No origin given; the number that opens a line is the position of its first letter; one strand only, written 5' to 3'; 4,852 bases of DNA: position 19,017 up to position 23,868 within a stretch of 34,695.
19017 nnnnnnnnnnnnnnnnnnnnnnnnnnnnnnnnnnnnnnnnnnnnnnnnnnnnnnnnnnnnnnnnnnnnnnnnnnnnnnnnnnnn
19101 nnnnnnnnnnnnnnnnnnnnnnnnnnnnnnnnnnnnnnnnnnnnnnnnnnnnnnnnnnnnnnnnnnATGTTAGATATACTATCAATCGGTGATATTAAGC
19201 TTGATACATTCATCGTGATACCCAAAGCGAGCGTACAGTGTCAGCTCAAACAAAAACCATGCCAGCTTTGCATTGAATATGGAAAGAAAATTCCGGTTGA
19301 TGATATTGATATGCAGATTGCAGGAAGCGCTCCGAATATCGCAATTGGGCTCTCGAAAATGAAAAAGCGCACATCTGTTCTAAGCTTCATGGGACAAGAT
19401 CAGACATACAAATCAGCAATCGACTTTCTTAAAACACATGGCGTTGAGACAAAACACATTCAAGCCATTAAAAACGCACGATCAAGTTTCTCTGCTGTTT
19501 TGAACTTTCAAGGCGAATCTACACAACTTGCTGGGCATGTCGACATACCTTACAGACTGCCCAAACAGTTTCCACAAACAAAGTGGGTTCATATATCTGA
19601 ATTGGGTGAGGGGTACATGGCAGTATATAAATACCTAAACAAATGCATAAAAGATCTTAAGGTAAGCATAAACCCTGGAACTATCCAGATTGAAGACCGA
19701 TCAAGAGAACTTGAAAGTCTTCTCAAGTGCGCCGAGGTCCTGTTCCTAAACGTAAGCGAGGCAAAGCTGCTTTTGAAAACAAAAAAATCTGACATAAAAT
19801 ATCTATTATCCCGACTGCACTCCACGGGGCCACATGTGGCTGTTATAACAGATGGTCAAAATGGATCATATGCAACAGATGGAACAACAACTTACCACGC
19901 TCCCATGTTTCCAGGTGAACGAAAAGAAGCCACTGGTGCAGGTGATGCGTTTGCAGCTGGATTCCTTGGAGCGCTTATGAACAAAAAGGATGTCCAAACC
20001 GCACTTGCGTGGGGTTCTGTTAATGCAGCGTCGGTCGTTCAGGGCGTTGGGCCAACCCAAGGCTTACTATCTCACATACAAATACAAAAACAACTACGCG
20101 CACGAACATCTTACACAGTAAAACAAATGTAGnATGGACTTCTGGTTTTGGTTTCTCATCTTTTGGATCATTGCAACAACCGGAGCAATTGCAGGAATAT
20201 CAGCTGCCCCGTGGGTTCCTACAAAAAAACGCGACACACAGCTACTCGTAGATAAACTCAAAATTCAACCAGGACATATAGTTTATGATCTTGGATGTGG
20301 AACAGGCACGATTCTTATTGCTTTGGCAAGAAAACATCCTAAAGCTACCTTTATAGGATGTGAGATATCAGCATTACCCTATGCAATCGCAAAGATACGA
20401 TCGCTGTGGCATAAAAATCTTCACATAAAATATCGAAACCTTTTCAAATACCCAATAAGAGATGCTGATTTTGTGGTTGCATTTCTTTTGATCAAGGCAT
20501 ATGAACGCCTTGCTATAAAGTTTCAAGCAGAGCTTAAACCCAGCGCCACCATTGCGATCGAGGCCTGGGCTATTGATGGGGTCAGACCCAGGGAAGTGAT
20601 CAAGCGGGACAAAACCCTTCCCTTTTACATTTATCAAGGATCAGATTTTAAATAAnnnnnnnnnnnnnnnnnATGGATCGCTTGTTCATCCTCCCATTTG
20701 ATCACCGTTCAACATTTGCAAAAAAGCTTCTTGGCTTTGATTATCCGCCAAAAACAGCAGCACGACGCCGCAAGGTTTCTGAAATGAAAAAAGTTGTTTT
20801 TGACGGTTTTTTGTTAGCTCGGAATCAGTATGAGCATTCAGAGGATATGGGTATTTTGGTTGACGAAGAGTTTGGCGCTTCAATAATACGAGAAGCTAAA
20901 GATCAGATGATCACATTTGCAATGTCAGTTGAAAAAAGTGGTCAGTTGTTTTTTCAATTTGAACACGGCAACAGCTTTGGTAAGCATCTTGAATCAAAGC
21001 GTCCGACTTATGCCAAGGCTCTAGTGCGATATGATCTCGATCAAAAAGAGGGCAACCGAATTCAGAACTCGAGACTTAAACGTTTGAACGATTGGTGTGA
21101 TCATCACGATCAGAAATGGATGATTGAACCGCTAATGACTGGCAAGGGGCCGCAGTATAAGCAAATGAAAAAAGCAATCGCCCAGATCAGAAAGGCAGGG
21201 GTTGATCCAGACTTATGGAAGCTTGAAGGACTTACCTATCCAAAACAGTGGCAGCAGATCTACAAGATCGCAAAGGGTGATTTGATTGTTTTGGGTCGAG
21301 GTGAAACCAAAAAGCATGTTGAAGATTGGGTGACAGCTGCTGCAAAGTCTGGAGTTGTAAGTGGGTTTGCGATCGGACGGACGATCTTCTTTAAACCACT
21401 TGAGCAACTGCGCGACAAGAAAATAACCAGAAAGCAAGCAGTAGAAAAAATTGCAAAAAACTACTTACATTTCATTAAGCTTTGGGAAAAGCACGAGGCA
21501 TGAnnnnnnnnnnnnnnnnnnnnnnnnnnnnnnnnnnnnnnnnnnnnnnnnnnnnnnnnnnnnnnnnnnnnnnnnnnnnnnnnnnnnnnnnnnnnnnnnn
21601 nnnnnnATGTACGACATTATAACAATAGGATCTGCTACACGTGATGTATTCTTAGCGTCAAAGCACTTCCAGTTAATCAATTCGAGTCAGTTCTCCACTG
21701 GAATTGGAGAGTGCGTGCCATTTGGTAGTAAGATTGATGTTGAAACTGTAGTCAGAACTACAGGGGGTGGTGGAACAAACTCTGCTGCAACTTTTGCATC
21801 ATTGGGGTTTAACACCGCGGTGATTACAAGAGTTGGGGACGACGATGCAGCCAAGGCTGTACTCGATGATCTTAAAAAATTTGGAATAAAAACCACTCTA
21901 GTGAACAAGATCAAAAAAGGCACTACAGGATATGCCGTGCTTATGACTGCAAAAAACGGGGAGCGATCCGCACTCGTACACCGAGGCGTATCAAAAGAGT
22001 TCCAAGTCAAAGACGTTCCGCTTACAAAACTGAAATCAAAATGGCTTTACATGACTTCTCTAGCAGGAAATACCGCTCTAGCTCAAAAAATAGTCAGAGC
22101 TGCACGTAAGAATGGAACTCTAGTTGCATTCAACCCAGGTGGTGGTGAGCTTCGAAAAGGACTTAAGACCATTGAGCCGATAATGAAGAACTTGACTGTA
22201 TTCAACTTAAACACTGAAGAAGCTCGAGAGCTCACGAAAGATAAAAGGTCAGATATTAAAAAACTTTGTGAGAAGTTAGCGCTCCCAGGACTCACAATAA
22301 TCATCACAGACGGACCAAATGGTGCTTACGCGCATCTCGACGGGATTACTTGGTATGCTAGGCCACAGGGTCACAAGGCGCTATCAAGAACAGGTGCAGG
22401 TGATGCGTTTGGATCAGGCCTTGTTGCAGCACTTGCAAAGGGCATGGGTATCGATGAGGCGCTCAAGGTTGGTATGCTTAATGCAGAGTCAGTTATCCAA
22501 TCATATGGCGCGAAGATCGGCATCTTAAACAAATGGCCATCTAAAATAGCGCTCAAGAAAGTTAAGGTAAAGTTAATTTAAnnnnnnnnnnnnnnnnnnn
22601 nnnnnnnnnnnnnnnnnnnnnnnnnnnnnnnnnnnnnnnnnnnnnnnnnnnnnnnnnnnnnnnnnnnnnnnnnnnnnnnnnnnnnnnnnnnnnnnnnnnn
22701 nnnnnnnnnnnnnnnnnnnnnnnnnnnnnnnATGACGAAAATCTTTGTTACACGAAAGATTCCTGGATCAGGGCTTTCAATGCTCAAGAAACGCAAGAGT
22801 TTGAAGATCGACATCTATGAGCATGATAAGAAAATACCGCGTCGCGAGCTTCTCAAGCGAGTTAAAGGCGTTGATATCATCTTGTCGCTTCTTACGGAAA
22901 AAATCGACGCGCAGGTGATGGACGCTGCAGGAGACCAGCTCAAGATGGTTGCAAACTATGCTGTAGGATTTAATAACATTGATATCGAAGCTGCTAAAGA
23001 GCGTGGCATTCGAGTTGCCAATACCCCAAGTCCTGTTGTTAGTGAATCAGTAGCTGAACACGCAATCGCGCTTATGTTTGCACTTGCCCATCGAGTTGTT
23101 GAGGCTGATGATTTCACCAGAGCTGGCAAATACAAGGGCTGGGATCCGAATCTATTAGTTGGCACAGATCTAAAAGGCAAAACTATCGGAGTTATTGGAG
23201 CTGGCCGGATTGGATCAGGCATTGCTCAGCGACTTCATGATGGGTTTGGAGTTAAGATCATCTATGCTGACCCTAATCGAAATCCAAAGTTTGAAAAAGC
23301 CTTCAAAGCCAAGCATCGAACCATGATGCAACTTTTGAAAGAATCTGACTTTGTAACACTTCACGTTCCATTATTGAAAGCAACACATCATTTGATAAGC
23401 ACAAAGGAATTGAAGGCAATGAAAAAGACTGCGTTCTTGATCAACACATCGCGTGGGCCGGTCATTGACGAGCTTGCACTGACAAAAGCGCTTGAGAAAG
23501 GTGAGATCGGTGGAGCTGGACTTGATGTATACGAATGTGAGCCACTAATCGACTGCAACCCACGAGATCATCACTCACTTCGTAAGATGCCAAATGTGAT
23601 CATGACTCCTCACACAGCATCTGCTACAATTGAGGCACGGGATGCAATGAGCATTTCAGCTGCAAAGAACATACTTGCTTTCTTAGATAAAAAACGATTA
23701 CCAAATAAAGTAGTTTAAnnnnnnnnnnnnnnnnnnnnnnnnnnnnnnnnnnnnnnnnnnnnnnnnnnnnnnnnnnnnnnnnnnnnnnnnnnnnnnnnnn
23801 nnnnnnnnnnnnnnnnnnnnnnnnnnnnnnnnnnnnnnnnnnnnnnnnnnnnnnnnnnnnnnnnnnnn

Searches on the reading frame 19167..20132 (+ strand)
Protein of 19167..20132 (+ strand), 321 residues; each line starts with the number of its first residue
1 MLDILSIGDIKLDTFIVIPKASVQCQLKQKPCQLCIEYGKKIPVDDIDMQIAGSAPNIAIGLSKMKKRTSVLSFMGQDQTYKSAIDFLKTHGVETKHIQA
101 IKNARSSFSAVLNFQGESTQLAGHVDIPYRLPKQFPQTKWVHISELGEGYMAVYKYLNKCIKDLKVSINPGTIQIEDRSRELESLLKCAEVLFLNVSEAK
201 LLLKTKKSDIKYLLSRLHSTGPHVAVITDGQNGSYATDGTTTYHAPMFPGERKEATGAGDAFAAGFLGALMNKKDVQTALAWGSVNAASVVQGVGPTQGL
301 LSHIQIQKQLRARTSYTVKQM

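Call 38: search_protein_families(library=pfam, proteins=[window:19167-20132:+], max_evalue=0.001)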
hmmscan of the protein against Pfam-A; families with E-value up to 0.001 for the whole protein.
window:19167-20132:+ (321 aa): 2 families
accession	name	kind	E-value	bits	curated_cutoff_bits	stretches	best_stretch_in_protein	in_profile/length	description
PF00294.29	PfkB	-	3.3e-33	115.7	25.8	1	38-298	22-297/302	pfkB family carbohydrate kinase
PF08543.17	Phos_pyr_kin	-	1.8e-05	24.7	27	1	182-283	112-224/246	Phosphomethylpyrimidine kinase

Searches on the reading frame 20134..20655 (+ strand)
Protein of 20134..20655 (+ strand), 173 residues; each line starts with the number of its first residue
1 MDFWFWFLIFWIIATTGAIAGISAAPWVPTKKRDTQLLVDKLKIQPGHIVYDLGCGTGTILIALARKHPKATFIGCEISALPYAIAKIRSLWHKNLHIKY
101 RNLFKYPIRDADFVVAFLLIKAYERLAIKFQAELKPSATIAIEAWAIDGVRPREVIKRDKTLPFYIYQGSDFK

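Call 38: search_protein_families(library=pfam, proteins=[window:20134-20655:+], max_evalue=0.001)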
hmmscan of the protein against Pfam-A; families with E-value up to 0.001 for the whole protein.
window:20134-20655:+ (173 aa): 9 families
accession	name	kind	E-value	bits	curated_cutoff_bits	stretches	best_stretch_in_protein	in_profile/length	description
PF02390.23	Methyltransf_4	-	5.3e-08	32.9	24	1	49-103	4-60/173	Putative methyltransferase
PF13649.12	Methyltransf_25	-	1.6e-07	32.4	27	1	50-118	1-70/97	Methyltransferase domain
PF13847.12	Methyltransf_31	-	2.8e-07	30.8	27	1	46-120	3-84/145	Methyltransferase domain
PF05175.20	MTS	-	3.2e-07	30.6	23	1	35-112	20-100/170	Methyltransferase small domain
PF08242.18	Methyltransf_12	-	1.8e-06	29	30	1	52-122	2-77/98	Methyltransferase domain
PF08123.19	DOT1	-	7.9e-06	26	23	1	36-92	32-88/205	Histone methylation protein DOT1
PF02353.26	CMAS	-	9.2e-05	22.3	27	1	34-87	50-102/273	Mycolic acid cyclopropane synthetase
PF08241.18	Methyltransf_11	-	0.00021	22.3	21.2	1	52-122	2-72/95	Methyltransferase domain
PF13489.12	Methyltransf_23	-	0.00048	20.3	27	1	44-146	20-120/164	Methyltransferase domain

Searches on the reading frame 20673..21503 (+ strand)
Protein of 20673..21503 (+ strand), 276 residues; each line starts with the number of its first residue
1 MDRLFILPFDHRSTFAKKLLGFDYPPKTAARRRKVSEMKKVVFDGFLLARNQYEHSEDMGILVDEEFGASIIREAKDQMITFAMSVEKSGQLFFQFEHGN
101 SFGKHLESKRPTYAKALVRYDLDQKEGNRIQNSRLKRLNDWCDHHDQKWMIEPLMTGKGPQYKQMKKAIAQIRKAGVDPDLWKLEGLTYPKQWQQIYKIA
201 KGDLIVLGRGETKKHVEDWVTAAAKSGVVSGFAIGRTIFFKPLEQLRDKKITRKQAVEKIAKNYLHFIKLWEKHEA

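Call 38: search_protein_families(library=pfam, proteins=[window:20673-21503:+], max_evalue=0.001)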
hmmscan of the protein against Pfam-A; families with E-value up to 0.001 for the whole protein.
window:20673-21503:+ (276 aa): 2 families
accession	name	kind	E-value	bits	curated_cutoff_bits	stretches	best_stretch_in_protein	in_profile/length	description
PF09863.15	DUF2090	-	2.8e-35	122.3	27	1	2-274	35-309/310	Uncharacterized protein conserved in bacteria (DUF2090)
PF01791.15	DeoC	-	0.00018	21.7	23.8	0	115-239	94-227/229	DeoC/LacD family aldolase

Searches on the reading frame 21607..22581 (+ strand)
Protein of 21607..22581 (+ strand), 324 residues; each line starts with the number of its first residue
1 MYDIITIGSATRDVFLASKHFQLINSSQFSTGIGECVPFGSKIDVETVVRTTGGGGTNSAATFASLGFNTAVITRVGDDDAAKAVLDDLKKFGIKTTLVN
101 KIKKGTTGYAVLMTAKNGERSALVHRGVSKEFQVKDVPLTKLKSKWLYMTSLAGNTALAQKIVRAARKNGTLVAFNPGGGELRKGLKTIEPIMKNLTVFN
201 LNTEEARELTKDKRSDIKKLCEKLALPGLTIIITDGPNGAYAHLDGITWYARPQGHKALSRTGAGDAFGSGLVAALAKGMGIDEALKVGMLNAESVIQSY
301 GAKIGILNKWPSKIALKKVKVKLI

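Call 40: search_protein_families(library=pfam, proteins=[window:21607-22581:+], max_evalue=0.001)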
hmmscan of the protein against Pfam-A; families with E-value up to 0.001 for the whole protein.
window:21607-22581:+ (324 aa): 1 family
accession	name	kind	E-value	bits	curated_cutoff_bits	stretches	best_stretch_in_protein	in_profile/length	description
PF00294.29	PfkB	-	9.5e-38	130.7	25.8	1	39-304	22-297/302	pfkB family carbohydrate kinase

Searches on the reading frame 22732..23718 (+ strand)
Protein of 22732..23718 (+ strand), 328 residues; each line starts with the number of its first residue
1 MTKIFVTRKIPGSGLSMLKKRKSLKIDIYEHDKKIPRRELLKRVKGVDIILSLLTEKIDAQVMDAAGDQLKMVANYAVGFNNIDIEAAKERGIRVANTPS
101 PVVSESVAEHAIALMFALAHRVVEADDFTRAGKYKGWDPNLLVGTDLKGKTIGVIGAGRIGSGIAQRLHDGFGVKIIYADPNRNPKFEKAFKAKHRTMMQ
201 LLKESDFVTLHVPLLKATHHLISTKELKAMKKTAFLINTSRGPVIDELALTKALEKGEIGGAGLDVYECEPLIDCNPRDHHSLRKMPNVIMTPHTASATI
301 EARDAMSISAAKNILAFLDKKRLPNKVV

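Call 40: search_protein_families(library=pfam, proteins=[window:22732-23718:+], max_evalue=0.001)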
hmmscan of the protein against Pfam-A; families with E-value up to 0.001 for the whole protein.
window:22732-23718:+ (328 aa): 7 families
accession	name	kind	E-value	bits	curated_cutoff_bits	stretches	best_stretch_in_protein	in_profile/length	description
PF02826.25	2-Hacid_dh_C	-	1.2e-58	197.9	25.1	1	112-296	1-178/178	D-isomer specific 2-hydroxyacid dehydrogenase, NAD binding domain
PF00389.36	2-Hacid_dh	-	8.2e-31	106.9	24.6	1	5-327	2-133/134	D-isomer specific 2-hydroxyacid dehydrogenase, catalytic domain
PF03435.24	Sacchrp_dh_NADP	-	7.2e-07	30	25.1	0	152-196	1-47/129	Saccharopine dehydrogenase NADP binding domain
PF03807.23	F420_oxidored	-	8.9e-06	26.7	21.6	1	151-224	1-79/94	NADP oxidoreductase coenzyme F420-dependent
PF03446.21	NAD_binding_2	-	1.5e-05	25.5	21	1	151-256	1-109/161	NAD binding domain of 6-phosphogluconate dehydrogenase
PF07991.19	KARI_N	-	2.4e-05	24.4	20.6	1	147-215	2-71/165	Acetohydroxy acid isomeroreductase, NADPH-binding domain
PF02737.24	3HCDH_N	-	0.00047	20.6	22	0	151-205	1-53/180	3-hydroxyacyl-CoA dehydrogenase, NAD binding domain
